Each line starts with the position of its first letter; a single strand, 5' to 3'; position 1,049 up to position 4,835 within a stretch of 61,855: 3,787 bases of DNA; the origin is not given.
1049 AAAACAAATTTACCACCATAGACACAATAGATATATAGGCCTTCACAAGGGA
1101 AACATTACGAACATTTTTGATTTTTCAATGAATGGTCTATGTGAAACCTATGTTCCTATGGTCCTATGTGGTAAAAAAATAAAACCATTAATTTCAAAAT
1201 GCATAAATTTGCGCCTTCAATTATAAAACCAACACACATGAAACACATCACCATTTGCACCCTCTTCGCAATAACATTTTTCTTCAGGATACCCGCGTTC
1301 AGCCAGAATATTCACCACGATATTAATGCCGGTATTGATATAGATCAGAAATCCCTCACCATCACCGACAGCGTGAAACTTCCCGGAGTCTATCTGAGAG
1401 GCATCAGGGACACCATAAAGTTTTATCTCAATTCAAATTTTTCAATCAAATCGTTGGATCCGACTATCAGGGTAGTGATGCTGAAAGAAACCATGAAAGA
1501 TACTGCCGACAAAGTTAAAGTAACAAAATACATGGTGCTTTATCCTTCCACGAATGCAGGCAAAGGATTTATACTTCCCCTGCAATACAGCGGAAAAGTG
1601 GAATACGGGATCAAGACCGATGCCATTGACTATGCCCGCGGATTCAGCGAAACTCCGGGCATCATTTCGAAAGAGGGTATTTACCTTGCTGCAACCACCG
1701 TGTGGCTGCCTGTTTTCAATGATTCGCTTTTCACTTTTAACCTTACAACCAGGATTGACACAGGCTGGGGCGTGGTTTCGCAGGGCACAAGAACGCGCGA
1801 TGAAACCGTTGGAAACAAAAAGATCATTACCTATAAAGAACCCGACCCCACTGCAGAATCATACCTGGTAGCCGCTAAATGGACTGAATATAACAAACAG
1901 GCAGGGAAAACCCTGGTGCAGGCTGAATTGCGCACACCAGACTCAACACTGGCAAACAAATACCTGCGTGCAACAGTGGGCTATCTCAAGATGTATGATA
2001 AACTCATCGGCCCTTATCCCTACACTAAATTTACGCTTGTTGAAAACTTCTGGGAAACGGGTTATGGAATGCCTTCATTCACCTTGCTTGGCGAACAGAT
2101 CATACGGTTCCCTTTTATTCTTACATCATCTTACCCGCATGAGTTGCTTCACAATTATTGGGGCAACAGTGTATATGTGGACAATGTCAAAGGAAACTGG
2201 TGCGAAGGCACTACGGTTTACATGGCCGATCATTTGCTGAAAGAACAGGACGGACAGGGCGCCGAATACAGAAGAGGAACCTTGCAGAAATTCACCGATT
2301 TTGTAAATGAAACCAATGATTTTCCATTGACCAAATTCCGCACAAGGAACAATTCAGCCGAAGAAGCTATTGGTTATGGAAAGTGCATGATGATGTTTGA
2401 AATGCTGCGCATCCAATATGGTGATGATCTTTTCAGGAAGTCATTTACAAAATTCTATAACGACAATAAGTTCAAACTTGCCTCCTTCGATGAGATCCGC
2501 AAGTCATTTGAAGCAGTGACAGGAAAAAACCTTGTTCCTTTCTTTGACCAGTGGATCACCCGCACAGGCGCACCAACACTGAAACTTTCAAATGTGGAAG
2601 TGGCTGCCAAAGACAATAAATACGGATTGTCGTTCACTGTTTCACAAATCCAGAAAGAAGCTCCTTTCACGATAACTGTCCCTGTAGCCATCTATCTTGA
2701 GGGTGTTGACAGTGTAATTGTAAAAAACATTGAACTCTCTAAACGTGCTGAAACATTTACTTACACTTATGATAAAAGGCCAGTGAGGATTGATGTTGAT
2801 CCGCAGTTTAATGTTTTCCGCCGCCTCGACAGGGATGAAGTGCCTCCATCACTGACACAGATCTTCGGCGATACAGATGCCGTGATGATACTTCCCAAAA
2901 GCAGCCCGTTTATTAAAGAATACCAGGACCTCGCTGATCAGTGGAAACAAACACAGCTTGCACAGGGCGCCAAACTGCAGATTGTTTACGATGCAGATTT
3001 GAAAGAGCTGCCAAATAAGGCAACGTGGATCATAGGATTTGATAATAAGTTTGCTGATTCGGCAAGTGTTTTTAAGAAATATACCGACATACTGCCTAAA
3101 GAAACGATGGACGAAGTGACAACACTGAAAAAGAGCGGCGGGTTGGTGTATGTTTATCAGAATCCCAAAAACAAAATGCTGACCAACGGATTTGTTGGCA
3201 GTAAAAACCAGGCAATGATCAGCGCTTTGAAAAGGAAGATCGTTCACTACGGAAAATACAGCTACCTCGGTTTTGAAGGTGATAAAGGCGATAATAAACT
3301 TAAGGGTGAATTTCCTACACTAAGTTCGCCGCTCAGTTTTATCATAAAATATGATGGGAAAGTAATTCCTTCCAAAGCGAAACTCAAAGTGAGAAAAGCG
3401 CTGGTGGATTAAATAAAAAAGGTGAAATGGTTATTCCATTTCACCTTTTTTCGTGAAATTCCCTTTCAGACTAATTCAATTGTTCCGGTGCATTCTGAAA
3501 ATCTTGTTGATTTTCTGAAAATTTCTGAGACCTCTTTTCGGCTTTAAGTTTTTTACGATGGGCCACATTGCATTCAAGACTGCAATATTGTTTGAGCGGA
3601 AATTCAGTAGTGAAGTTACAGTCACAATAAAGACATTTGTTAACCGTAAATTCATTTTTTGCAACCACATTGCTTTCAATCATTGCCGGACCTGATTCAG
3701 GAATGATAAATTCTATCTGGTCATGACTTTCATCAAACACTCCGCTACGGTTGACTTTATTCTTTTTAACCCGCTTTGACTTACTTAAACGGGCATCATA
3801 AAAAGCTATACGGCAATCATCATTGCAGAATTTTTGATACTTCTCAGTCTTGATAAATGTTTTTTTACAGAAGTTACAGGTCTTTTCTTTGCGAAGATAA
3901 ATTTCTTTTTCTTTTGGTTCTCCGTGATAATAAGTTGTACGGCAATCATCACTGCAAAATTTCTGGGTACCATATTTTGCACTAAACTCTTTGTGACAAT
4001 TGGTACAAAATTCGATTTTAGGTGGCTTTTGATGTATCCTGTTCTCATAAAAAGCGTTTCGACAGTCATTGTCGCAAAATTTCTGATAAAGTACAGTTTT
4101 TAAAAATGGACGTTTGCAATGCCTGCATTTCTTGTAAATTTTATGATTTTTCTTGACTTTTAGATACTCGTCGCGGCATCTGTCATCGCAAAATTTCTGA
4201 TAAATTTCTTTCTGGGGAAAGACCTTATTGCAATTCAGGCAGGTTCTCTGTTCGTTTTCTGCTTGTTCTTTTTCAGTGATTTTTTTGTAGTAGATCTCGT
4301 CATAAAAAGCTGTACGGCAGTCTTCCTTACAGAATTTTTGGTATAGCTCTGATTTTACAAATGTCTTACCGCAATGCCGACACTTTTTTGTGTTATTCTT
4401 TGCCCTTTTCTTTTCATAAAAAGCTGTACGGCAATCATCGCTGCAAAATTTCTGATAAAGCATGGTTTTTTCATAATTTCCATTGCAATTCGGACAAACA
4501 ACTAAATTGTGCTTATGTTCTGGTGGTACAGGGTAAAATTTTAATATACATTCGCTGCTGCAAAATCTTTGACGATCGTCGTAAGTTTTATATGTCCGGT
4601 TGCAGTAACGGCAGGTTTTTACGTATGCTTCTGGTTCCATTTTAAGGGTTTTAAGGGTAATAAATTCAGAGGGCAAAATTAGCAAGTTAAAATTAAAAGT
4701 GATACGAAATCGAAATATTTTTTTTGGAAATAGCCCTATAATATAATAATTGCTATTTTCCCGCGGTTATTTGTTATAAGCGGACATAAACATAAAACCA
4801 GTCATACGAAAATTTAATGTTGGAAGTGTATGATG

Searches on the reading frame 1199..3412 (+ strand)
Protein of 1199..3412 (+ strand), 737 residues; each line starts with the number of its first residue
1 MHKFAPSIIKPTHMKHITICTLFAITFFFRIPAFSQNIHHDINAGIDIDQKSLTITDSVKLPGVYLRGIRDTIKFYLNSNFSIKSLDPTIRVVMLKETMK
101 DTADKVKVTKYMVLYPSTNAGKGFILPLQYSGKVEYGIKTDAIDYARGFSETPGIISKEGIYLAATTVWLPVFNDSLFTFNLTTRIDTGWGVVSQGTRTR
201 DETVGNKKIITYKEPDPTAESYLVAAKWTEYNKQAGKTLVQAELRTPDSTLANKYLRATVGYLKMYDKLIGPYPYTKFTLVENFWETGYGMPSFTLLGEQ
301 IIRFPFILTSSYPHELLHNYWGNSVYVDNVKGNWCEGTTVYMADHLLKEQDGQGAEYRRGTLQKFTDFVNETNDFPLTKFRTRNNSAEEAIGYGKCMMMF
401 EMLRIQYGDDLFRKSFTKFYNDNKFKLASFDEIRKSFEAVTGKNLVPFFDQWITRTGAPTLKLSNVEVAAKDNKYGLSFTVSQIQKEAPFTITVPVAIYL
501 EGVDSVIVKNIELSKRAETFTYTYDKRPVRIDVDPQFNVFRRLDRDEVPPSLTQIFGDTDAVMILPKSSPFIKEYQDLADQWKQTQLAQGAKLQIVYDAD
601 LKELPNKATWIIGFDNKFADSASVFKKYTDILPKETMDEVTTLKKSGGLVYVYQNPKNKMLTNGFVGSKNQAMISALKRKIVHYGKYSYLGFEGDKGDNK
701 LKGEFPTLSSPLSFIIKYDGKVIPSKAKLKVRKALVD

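Call 61: search_protein_families(library=pfam, proteins=[window:1199-3412:+])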
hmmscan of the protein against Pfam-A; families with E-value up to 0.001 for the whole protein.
window:1199-3412:+ (737 aa): 1 family
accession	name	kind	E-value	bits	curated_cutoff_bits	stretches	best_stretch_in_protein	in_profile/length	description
PF01433.26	Peptidase_M1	-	4.7e-08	33.3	27.7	1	314-452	73-218/218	Peptidase family M1 domain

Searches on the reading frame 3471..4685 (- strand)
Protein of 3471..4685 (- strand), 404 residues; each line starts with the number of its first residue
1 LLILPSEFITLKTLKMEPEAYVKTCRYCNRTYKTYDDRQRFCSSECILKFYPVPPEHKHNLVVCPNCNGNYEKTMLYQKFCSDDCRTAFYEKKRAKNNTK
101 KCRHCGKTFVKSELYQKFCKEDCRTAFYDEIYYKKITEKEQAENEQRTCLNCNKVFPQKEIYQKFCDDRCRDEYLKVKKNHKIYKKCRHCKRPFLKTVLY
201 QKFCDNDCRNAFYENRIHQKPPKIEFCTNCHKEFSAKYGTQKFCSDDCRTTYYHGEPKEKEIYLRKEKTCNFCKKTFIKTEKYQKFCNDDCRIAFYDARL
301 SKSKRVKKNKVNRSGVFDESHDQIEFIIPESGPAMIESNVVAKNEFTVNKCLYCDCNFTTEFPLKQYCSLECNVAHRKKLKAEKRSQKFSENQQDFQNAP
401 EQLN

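Call 61: search_protein_families(library=pfam, proteins=[window:3471-4685:-])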
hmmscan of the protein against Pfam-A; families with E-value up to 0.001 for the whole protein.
window:3471-4685:- (404 aa): 1 family
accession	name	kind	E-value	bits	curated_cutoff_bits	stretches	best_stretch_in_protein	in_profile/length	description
PF05766.18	NinG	-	5.9e-09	36.5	25.4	0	95-144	2-51/193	Bacteriophage Lambda NinG protein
